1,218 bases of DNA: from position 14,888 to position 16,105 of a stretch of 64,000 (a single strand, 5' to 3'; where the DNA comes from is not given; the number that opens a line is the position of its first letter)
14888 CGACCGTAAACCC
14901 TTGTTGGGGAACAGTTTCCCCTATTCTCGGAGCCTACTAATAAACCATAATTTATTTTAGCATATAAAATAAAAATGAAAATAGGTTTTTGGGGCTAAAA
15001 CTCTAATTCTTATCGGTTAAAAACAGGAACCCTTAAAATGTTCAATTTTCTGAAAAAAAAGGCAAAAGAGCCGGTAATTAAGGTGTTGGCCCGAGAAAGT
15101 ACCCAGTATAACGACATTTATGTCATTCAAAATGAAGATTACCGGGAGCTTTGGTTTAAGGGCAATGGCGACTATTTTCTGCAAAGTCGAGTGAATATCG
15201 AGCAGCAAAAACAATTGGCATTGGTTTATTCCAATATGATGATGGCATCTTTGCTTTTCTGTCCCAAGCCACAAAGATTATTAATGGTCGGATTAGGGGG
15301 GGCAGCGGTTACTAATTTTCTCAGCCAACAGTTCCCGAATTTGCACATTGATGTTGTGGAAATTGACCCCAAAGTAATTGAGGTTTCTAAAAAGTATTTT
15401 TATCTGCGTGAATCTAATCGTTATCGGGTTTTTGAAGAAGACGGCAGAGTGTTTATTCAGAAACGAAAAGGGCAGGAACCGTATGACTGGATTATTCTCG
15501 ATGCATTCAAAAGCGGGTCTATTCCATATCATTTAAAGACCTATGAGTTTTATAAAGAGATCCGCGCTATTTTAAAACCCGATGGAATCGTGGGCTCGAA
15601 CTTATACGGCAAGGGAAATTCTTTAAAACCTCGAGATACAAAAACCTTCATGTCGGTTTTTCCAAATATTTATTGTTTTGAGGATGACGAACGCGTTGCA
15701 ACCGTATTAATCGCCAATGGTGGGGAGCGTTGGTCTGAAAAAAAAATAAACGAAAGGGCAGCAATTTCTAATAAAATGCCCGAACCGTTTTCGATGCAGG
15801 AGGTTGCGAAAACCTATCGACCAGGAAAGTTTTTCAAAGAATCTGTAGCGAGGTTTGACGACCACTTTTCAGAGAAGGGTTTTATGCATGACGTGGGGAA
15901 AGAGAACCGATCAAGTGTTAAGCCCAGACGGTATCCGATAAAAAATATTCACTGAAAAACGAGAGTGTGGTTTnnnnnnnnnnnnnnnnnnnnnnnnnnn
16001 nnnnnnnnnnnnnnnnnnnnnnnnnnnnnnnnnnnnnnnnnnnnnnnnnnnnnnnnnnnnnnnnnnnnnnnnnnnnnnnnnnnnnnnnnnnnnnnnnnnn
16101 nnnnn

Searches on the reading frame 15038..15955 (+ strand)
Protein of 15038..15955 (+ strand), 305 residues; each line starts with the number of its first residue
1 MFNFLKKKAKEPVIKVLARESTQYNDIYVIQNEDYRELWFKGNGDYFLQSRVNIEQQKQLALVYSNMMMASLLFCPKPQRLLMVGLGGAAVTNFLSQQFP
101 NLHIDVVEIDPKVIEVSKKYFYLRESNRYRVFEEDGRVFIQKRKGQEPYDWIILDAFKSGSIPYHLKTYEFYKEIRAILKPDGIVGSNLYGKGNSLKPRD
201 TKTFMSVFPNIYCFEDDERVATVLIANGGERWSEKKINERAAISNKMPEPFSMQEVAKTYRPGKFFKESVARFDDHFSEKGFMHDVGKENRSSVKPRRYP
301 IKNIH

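Call 7: search_protein_families(library=pfam, proteins=[window:15038-15955:+], max_evalue=0.001)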
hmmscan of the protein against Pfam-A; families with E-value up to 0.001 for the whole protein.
window:15038-15955:+ (305 aa): 2 families
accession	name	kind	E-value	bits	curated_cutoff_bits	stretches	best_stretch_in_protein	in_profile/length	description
PF01564.23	Spermine_synth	-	2.9e-12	47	22.9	1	64-185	4-128/186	Spermine/spermidine synthase domain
PF08242.18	Methyltransf_12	-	0.0008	20.5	30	0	83-184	2-97/98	Methyltransferase domain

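Call 55: search_protein_families(library=padloc, proteins=[window:15038-15955:+], max_evalue=0.01)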
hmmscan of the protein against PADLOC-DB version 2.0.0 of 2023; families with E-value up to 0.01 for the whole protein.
window:15038-15955:+ (305 aa): 1 family
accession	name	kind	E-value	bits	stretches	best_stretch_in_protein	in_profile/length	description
PDLC04134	mad2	-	6.3e-12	43.1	1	67-193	281-400/492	mads_2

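Call 74: search_protein_families(library=ncbifam, proteins=[window:15038-15955:+], max_evalue=0.00001)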
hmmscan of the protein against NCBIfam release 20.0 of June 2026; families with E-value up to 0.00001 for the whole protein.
window:15038-15955:+ (305 aa): 6 families
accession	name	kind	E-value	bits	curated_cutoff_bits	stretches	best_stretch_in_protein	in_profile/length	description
NF003380.0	PRK04457.1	equivalog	2e-36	125.4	304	1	15-194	10-185/265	polyamine aminopropyltransferase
NF037959.1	MFS_SpdSyn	subfamily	4.5e-21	75.1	40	1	72-226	270-430/480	fused MFS/spermidine synthase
NF002010.0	PRK00811.1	equivalog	1.4e-18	67.2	260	1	13-186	22-190/287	polyamine aminopropyltransferase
TIGR00417.1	speE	equivalog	1.7e-13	50.4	249.55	1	13-186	16-183/271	spermidine synthase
NF002956.0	PRK03612.1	equivalog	3.7e-09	35.5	472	1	15-185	242-413/522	polyamine aminopropyltransferase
NF002435.0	PRK01581.1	equivalog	4.2e-06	26.1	537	1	16-186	99-265/374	polyamine aminopropyltransferase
